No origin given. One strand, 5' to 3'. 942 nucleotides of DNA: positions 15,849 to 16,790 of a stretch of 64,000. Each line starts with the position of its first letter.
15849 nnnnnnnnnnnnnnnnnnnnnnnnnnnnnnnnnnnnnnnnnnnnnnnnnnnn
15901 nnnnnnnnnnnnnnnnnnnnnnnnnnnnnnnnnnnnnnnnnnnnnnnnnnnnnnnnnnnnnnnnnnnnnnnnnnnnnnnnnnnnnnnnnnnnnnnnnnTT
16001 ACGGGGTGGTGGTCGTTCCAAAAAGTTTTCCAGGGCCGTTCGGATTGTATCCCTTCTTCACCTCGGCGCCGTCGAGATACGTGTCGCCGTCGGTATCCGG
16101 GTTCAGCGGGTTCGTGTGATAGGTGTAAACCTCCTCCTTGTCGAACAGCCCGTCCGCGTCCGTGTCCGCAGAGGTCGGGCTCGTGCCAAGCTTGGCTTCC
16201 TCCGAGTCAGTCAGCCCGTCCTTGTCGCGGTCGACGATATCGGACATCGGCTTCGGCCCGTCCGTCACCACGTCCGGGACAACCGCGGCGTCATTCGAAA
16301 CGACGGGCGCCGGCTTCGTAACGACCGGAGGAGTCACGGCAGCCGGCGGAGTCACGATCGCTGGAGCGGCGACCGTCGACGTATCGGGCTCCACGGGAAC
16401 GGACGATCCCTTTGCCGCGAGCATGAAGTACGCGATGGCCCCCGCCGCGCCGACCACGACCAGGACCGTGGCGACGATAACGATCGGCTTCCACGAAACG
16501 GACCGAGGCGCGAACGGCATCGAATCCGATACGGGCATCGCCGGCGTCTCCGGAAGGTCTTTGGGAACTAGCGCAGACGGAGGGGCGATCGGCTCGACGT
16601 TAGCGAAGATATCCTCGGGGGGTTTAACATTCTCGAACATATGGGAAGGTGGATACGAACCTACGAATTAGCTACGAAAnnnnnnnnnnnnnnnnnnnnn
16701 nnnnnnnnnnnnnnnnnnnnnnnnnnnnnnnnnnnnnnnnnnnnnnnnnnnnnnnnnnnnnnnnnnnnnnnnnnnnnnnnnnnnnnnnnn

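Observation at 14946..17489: Three tandem paralogous type-II membrane proteins with TSP3-like Asp-rich (DxDxDG) calcium-binding-type repeats immediately downstream of the giant gene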

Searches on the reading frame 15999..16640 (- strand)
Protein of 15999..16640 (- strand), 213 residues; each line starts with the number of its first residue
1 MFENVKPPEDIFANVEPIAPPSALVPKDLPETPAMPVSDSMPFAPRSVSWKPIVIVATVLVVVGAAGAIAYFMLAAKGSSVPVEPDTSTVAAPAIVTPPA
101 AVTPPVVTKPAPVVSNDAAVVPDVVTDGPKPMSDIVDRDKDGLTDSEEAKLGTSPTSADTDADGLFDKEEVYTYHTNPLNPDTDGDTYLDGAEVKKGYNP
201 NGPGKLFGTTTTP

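Call 3: search_protein_families(library=pfam, proteins=[window:15999-16640:-], max_evalue=1)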
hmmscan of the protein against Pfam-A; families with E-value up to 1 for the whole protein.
window:15999-16640:- (213 aa): 4 families
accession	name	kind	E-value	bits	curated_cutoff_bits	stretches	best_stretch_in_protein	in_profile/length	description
PF18884.5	TSP3_bac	-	3.7e-12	46.3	25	3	159-181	1-22/22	Bacterial TSP3 repeat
PF13405.12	EF-hand_6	-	0.11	12.7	25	0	182-198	10-26/30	EF-hand domain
PF03495.19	Binary_toxB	-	0.15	12.7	25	1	137-195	2-61/78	Clostridial binary toxin B/anthrax toxin PA Ca-binding domain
PF00036.39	EF-hand_1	-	0.25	11.4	25.4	0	182-196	10-24/29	EF hand domain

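Call 4: search_protein_families(library=ncbifam, proteins=[window:15999-16640:-], max_evalue=1)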
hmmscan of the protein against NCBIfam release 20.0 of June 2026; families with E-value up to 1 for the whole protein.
window:15999-16640:- (213 aa): 7 families
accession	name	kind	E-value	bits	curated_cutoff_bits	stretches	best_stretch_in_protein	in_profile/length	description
NF033765.2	gliding_CglD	equivalog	4.5e-07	28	400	1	136-196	176-243/1124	adventurous gliding motility lipoprotein CglD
NF047639.1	throspo3_MtsD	equivalog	0.00037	18.8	800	1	134-201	457-528/651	cell-cell cohesion protein MtsD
NF033761.1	gliding_GltJ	equivalog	0.0094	15.1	450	1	27-123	344-447/671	adventurous gliding motility protein GltJ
NF009420.1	PRK12785.1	equivalog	0.16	11.7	197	1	44-78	13-47/161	flagellar basal body-associated protein FliL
NF053806.1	lanmdlnLanM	equivalog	0.22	11.6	135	1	117-195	38-120/132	lanmodulin LanM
NF040486.1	SrfA_fam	subfamily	0.26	10.6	150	1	19-128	183-295/438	SrfA family protein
TIGR04361.1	TrbK_Ti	equivalog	0.4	11.1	50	1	52-75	2-26/64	entry exclusion protein TrbK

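Call 30: find_homologous_proteins(query=window:15999-16640:-)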
Query window:15999-16640:- (213 aa): 1299 proteins with E <= 0.001 among 4639 candidates; the best 120 are listed.
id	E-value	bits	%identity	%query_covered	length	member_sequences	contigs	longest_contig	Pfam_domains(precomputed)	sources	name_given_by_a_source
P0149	1.4e-124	432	97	100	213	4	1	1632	PF18884.6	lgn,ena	-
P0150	6.6e-86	306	75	99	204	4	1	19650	PF18884.6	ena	-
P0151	3.4e-77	277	70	99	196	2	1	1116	PF18884.6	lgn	-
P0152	7.3e-71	256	65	99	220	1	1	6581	PF18884.6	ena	-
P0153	2.3e-67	245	63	99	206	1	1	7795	PF18884.6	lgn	-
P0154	3.6e-65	238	60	99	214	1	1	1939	PF18884.6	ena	-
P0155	1.4e-49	187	67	36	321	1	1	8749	PF18884.6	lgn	-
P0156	4.9e-48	182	37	95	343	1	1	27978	PF18884.6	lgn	-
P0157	2.1e-47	180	51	97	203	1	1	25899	PF18884.6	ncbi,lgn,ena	-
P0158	3.5e-46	176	53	97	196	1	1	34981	PF18884.6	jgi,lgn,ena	-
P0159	3.6e-46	176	37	93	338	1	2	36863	PF18884.6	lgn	-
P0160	2.9e-45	173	51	98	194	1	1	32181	PF18884.6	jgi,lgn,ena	-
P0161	1.5e-44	170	38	96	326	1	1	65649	PF18884.6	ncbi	-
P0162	3.1e-44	169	50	97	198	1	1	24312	PF18884.6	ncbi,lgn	-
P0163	3.2e-43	166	45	61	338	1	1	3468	PF18884.6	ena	-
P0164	3.4e-43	166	49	97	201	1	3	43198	PF18884.6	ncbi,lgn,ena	-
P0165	1.1e-42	164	43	97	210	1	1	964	PF18884.6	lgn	-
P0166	3.5e-41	159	63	36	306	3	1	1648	PF18884.6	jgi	-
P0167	4.9e-41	159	49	97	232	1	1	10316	PF18884.6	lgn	-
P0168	8.3e-41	158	46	83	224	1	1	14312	PF18884.6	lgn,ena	-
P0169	4.5e-40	156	47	97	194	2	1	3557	PF18884.6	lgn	-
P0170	7.8e-40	155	47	97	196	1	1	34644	PF18884.6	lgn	-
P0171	3.0e-39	153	49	97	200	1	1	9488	PF18884.6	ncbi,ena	-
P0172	3.4e-39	153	46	97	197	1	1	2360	PF18884.6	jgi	jgi:hypothetical protein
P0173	4.8e-39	152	48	97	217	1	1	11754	PF18884.6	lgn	-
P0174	8.0e-39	152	60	30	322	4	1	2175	PF00691.26,PF18884.6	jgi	jgi:outer membrane protein OmpA-like peptidoglycan-associated protein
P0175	8.0e-37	145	64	33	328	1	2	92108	PF18884.6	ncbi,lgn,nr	ncbi:MAG: hypothetical protein PHT51_02545 [Patescibacteria group bacterium]|nr:hypothetical protein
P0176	1.4e-36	144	43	97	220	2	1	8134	PF18884.6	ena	-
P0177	1.9e-36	144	39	97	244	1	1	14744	PF18884.6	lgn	-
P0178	2.7e-36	143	62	30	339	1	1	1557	PF00691.26,PF18884.6,PF03495.20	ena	-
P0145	5.2e-36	142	47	97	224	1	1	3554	PF18884.6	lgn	-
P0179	5.7e-36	142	47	51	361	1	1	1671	PF18884.6,PF03495.20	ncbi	-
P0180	7.1e-36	142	50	74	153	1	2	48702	PF18884.6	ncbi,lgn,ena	-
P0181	9.1e-35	138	36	96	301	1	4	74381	PF18884.6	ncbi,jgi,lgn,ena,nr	ncbi:hypothetical protein L6270_02710 [Candidatus Parcubacteria bacterium]|nr:hypothetical protein [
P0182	1.7e-34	138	41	97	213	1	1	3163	PF18884.6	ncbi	-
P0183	2.0e-34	137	41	97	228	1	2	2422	PF18884.6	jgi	jgi:hypothetical protein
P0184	2.3e-34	137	43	97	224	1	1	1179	PF18884.6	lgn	-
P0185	2.8e-34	137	65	33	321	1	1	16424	PF18884.6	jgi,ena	-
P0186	6.9e-34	136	71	36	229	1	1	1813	PF00036.39,PF18884.6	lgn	-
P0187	7.4e-34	135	38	96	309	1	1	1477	PF18884.6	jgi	jgi:hypothetical protein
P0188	7.4e-34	135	41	97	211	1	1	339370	PF18884.6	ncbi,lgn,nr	ncbi:MAG: hypothetical protein NTX72_02130 [Candidatus Uhrbacteria bacterium]|nr:hypothetical protei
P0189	7.7e-34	135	43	97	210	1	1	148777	PF18884.6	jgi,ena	-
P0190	8.1e-34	135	61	29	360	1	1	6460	PF00691.26,PF18884.6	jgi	jgi:outer membrane protein OmpA-like peptidoglycan-associated protein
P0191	1.1e-33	135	41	97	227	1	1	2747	PF18884.6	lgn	-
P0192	1.2e-33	135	38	96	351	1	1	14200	PF18884.6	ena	-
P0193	1.4e-33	135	44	97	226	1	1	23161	PF18884.6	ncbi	ncbi:MAG: hypothetical protein V1664_00575 [Candidatus Uhrbacteria bacterium]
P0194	2.3e-33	134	36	93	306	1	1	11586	PF18884.6,PF03495.20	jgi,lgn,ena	-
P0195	3.0e-33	133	56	42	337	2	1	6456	PF18884.6,PF03495.20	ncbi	-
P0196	3.5e-33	133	47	74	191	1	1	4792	PF18884.6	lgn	-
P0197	3.6e-33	133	42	97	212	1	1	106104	PF18884.6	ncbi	-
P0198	6.6e-33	132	43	97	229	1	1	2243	PF18884.6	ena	-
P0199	7.3e-33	132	43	97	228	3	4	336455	PF18884.6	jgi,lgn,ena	jgi:hypothetical protein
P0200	8.7e-33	132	45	95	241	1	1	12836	PF18884.6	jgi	-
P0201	9.2e-33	132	46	97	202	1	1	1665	PF00036.39,PF18884.6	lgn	-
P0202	1.2e-32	132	44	97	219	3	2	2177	PF18884.6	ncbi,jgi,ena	-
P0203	1.3e-32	131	63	30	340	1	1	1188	PF00691.26,PF05359.17,PF18884.6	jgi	jgi:outer membrane protein OmpA-like peptidoglycan-associated protein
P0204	1.5e-32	131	45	97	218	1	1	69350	PF18884.6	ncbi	ncbi:MAG: hypothetical protein V1716_04190 [Candidatus Uhrbacteria bacterium]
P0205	1.6e-32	131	38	97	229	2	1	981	PF18884.6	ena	-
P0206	2.1e-32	131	45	97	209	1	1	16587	PF18884.6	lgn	-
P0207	2.1e-32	131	42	97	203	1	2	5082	PF18884.6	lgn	-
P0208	2.3e-32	131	72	34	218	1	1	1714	PF18884.6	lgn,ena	-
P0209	3.4e-32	130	46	83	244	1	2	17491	PF18884.6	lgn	-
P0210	3.6e-32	130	68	37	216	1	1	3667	PF18884.6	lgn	-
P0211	4.1e-32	130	39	96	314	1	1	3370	PF18884.6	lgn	-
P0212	5.1e-32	129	40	97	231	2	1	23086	PF18884.6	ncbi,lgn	-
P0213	6.4e-32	129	44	98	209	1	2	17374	PF18884.6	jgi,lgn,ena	jgi:hypothetical protein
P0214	6.7e-32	129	42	97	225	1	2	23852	PF18884.6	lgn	-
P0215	6.7e-32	129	48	66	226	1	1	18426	PF18884.6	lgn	-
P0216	7.6e-32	129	42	100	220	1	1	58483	PF18884.6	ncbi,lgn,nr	ncbi:MAG: hypothetical protein PHT12_03580 [Patescibacteria group bacterium]|nr:hypothetical protein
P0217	7.9e-32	129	39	96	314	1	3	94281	PF18884.6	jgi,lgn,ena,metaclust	metaclust:\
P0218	8.9e-32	129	45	89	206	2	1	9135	PF18884.6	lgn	-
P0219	9.3e-32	129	40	82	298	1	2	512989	PF18884.6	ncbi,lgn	-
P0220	1.0e-31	128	66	33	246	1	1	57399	PF18884.6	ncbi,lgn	-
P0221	1.1e-31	128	43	97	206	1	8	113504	PF18884.6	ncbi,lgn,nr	ncbi:hypothetical protein HY631_03230 [Candidatus Uhrbacteria bacterium]|nr:hypothetical protein [Ca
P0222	1.3e-31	128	42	97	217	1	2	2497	PF18884.6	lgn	-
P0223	3.4e-31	127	36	96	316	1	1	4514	PF18884.6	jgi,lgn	-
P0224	3.7e-31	127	65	34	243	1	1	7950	PF18884.6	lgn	-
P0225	3.9e-31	127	48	66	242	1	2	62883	PF18884.6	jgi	jgi:hypothetical protein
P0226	4.5e-31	126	70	37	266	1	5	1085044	PF18884.6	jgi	jgi:hypothetical protein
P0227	6.1e-31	126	45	97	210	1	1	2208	PF18884.6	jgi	jgi:hypothetical protein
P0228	6.5e-31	126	38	95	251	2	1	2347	PF18884.6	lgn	-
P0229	7.5e-31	126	51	38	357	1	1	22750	PF18884.6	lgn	-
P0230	8.1e-31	126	37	96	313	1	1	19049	PF18884.6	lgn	-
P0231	9.3e-31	125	45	66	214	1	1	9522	PF18884.6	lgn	-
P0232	1.1e-30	125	42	97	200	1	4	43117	PF18884.6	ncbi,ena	-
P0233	2.6e-30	124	43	97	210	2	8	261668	PF18884.6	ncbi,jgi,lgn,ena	jgi:hypothetical protein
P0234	2.6e-30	124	41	97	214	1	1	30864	PF18884.6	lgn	-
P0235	3.3e-30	124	63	34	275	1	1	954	PF18884.6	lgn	-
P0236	3.4e-30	123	40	93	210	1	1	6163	PF18884.6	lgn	-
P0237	4.9e-30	123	42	97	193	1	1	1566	PF18884.6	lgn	-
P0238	5.0e-30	123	43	69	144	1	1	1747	PF18884.6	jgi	jgi:hypothetical protein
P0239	5.4e-30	123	34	95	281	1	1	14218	PF18884.6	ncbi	-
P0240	5.5e-30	123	41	95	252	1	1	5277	PF18884.6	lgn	-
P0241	6.0e-30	123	42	97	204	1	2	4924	PF18884.6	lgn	-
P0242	6.9e-30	122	40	57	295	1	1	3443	PF18884.6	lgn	-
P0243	7.1e-30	122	40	97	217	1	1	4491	PF18884.6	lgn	-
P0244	8.2e-30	122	36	93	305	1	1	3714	PF18884.6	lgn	-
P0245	8.4e-30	122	57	46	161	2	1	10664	PF18884.6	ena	-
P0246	9.2e-30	122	73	33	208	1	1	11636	PF18884.6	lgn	-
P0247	1.2e-29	122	37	97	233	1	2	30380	PF18884.6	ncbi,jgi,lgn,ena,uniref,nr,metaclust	ncbi:hypothetical protein CO172_00755 [Candidatus Uhrbacteria bacterium CG_4_9_14_3_um_filter_36_7]|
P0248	1.5e-29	121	69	35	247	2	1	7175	PF18884.6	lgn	-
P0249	1.7e-29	121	42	98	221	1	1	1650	PF18884.6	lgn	-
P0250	1.8e-29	121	43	75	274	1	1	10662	PF18884.6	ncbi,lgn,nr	ncbi:MAG: hypothetical protein HY981_02800 [Candidatus Magasanikbacteria bacterium]|nr:hypothetical 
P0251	1.8e-29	121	43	97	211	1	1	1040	PF18884.6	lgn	-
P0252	2.1e-29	121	41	97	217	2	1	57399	PF18884.6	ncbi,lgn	-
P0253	2.2e-29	121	42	100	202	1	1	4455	PF18884.6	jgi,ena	-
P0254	2.8e-29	120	50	59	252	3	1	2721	PF18884.6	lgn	-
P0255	3.3e-29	120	41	97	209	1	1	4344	PF18884.6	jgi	jgi:hypothetical protein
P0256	3.4e-29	120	39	97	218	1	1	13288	PF18884.6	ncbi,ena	-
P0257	3.5e-29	120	40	97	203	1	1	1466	PF18884.6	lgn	-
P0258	3.6e-29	120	40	93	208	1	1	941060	PF18884.6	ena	-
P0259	3.8e-29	120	42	97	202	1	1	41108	PF18884.6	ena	-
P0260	4.8e-29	120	40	97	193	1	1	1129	PF18884.6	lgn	-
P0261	4.9e-29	120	38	97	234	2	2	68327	PF18884.6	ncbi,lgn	-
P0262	5.7e-29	119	70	33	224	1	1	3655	PF18884.6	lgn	-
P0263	6.2e-29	119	67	37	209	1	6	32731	PF18884.6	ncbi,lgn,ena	-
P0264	6.4e-29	119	44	97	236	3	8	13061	PF18884.6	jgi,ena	-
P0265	6.4e-29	119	44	67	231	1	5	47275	PF18884.6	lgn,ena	-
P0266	7.1e-29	119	55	28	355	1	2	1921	PF18884.6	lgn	-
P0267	7.6e-29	119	54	34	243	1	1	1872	PF18884.6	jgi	jgi:hypothetical protein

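Call 33: find_encoding_contigs(protein=P0181, flank=10000, max_places=1)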
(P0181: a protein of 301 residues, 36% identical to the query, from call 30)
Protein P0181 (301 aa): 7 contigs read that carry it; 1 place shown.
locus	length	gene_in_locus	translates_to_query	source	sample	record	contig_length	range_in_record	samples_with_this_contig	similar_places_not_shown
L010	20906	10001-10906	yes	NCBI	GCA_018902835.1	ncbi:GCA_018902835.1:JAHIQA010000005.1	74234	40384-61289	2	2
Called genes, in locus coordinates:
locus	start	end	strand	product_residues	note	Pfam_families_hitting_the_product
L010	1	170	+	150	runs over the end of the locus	PF09424:YqeY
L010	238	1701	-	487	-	PF13328:HD_4, PF01966:HD, PF04607:RelA_SpoT, PF02824:TGS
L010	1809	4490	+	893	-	PF18895:T4SS_pilin, PF13205:Big_5 (faint)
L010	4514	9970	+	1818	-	PF13205:Big_5 (weak), PF00041:fn3 (weak)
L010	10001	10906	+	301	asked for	PF18884:TSP3_bac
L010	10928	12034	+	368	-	PF18884:TSP3_bac (faint)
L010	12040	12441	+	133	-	PF02130:YbeY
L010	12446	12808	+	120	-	PF01219:DAGK_prokar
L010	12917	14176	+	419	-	PF11104:PilM_2 (faint), PF02491:SHS2_FTSA, PF06723:MreB_Mbl, PF14450:FtsA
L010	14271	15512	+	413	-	PF00091:Tubulin, PF12327:FtsZ_C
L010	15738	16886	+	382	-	-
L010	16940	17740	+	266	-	-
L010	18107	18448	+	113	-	PF13370:Fer4_13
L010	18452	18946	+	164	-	PF01794:Ferric_reduct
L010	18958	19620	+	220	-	PF09335:VTT_dom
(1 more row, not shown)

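Call 34: find_encoding_contigs(protein=P0226, flank=10000, max_places=1)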
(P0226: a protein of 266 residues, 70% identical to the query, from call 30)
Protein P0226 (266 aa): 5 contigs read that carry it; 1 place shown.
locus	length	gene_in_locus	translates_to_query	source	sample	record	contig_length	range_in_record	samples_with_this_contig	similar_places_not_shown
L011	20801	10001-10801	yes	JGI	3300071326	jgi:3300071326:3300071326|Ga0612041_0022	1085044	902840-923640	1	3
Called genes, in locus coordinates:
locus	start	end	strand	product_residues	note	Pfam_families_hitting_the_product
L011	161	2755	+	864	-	PF18895:T4SS_pilin (weak), PF13205:Big_5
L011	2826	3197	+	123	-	PF05635:23S_rRNA_IVP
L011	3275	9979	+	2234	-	PF18895:T4SS_pilin (weak), PF13205:Big_5 (faint), PF01833:TIG, PF00041:fn3 (faint)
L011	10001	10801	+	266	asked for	PF18884:TSP3_bac (faint)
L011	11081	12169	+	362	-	-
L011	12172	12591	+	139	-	PF02130:YbeY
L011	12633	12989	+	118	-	PF01219:DAGK_prokar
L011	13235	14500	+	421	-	PF11104:PilM_2 (faint), PF02491:SHS2_FTSA, PF06723:MreB_Mbl, PF14450:FtsA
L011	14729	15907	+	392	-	PF00091:Tubulin, PF12327:FtsZ_C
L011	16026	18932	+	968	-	PF00675:Peptidase_M16, PF05193:Peptidase_M16_C, PF08367:M16C_assoc, PF05193:Peptidase_M16_C, PF22516:PreP_C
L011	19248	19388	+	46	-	-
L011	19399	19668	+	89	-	-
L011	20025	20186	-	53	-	-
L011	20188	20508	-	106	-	-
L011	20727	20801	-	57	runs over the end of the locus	-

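Call 38: find_related_loci(query=A3, collection=genome_contigs, flank=10000)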
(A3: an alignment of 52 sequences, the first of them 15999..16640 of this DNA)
Query A3 (213 aa) in genome_contigs; peptide patterns used: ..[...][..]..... (x = any residue, [..] = any of these).
599 stretches matched a pattern (row limit reached: there are more); 516 encode a relative of the query (tblastn E <= 1e-3); the best 80 are kept; 80 distinct loci.
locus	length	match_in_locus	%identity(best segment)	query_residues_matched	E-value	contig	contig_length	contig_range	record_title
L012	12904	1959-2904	49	1-208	6e-45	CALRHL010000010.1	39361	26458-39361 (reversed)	MAG: Candidatus Uhrbacteria bacterium RIFOXYB12_FULL_58_10 isolate MaH-04nov19-280 genome assembly, contig: MaH-04nov19-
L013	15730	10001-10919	40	1-207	5e-41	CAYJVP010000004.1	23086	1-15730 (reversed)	MAG TPA_asm: uncultured Gammaproteobacteria bacterium isolate ERP125453_co1_234 genome assembly, contig: NODE_2051_lengt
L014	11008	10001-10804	45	1-207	1e-40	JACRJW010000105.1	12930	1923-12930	MAG: Candidatus Uhrbacteria bacterium isolate NC_groundwater_1839_Pr3_B-0.1um_53_10 SR-2_scaffold_141_3977592, whole gen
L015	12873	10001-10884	37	1-207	1e-36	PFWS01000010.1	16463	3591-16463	MAG: Candidatus Uhrbacteria bacterium CG_4_9_14_3_um_filter_36_7 CG_4_9_14_3_um_filter_150_scaffold_4555_c, whole genome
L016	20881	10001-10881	37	1-207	2e-33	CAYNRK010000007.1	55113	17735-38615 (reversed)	MAG TPA_asm: uncultured Gammaproteobacteria bacterium isolate SRP077602_co8_262 genome assembly, contig: NODE_816_length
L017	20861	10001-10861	73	134-207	3e-30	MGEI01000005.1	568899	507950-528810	MAG: Candidatus Uhrbacteria bacterium RIFCSPLOWO2_01_FULL_47_17 rifcsplowo2_01_scaffold_74, whole genome shotgun sequenc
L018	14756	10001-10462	39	49-207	2e-29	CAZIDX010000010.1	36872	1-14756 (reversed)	MAG TPA_asm: uncultured Gammaproteobacteria bacterium isolate SRP167671_co2_164 genome assembly, contig: NODE_1446_lengt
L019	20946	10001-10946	40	8-207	1e-29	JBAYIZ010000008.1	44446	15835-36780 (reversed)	MAG: Candidatus Magasanikiibacteriota bacterium isolate SO_2016_GW1_43 scaffold01601_OW334_2016, whole genome shotgun se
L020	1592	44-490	43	53-207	5e-30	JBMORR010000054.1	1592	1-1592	MAG: Patescibacteria group bacterium isolate Betzabe_MAG185 MAG185_54, whole genome shotgun sequence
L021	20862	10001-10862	38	6-207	2e-29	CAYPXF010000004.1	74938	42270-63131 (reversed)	MAG TPA_asm: uncultured Gammaproteobacteria bacterium isolate binchicken_co17_235 genome assembly, contig: NODE_1081_len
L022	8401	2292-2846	41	35-206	7e-29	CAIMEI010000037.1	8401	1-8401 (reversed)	Candidatus Falkowbacteria bacterium isolate AlinenLipids_bin-9750 genome assembly, contig: bin-9750:037/189, whole genom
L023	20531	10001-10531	40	21-206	5e-29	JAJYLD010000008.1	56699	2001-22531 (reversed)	MAG: bacterium isolate DBS2-1.bin63 NODE_908_length_56699_cov_4.631531, whole genome shotgun sequence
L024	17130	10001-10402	49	91-207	3e-28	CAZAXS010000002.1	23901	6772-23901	MAG TPA_asm: uncultured Gammaproteobacteria bacterium isolate SRP107338_co1_193 genome assembly, contig: NODE_1848_lengt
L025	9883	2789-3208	43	54-207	7e-28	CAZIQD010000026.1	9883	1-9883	MAG TPA_asm: uncultured Gammaproteobacteria bacterium isolate SRP319275_co1_349 genome assembly, contig: NODE_8747_lengt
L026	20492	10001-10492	39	53-212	1e-27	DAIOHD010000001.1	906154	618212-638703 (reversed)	MAG TPA_asm: Candidatus Magasanikbacteria bacterium isolate CTOTU29494 NODE_1_length_906154_cov_15.402158, whole genome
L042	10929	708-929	61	133-206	1e-23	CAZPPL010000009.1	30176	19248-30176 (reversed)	MAG TPA_asm: uncultured Gammaproteobacteria bacterium isolate SRP128015_co4_28 genome assembly, contig: NODE_318_length_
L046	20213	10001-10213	62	136-206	3e-23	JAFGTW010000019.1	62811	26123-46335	MAG: Patescibacteria group bacterium isolate ZodW_maxbin.059 k87_5811180, whole genome shotgun sequence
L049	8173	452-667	61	136-206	9e-22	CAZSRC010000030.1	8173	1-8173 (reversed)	MAG TPA_asm: uncultured Gammaproteobacteria bacterium isolate SRP192927_co9_113 genome assembly, contig: NODE_8826_lengt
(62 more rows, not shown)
